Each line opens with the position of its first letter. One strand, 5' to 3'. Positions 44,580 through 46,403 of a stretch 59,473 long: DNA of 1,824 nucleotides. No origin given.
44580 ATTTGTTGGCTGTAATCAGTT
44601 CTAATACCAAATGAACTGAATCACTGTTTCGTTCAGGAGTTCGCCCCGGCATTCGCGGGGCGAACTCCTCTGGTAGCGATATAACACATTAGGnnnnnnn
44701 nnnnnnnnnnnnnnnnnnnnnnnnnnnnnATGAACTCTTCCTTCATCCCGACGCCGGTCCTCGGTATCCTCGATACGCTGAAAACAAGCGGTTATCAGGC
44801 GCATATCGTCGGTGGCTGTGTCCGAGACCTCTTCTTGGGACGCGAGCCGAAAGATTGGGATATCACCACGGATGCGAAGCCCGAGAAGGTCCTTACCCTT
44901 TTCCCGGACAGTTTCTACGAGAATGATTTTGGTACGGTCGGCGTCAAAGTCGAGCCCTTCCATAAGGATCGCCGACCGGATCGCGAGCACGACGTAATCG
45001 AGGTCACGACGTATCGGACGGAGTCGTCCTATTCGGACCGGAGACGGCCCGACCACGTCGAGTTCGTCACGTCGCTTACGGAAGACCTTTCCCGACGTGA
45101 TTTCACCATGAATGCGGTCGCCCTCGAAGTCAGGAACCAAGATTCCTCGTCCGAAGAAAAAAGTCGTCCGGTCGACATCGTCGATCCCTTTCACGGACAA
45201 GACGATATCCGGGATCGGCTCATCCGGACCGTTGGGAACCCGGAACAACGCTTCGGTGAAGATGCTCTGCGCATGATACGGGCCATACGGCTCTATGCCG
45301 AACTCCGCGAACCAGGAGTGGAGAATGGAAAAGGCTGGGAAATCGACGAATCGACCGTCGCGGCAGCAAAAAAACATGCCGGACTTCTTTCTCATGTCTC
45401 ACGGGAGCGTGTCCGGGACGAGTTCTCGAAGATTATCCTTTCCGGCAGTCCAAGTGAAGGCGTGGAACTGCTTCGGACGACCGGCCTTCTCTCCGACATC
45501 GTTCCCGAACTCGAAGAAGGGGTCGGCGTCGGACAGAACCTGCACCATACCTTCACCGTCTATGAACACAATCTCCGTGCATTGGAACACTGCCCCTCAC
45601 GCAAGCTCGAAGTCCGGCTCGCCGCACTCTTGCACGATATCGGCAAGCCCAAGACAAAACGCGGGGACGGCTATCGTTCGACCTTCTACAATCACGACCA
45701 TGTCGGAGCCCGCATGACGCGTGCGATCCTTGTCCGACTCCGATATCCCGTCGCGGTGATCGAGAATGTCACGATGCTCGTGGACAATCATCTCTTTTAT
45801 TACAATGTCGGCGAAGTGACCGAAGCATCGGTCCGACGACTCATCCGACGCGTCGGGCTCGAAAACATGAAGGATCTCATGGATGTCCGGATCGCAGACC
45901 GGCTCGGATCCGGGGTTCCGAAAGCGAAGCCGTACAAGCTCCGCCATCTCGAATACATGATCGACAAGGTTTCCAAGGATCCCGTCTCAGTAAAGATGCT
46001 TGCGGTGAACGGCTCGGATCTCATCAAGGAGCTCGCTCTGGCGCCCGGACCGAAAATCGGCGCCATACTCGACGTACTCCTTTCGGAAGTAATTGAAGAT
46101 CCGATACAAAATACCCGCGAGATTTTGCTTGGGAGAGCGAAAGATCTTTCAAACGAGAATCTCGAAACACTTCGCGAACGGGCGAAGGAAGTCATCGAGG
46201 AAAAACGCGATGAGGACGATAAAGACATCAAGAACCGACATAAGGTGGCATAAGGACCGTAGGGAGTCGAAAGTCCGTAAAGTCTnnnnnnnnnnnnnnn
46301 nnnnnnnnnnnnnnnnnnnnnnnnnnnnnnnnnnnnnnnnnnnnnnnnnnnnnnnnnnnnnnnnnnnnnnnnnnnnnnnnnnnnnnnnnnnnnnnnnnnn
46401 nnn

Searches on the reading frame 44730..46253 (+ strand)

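Call 71: search_protein_families(library=pfam, proteins=[window:44730-46253:+], max_evalue=0.00001)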
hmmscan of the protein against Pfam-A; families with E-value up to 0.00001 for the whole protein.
window:44730-46253:+ (507 aa): 4 families
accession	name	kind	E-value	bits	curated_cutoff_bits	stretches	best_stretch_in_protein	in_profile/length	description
PF01743.26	PolyA_pol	-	2.2e-31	109.2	23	1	25-166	2-126/126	Poly A polymerase head domain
PF12627.12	PolyA_pol_RNAbd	-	7.9e-19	67.6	22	1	204-262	3-61/64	Probable RNA and SrmB- binding site of polymerase A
PF01966.28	HD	-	1.1e-11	45.4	22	1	272-392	3-113/116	HD domain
PF13735.12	tRNA_NucTran2_2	-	2.7e-11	44.1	27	1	331-467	25-146/149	tRNA nucleotidyltransferase domain 2 putative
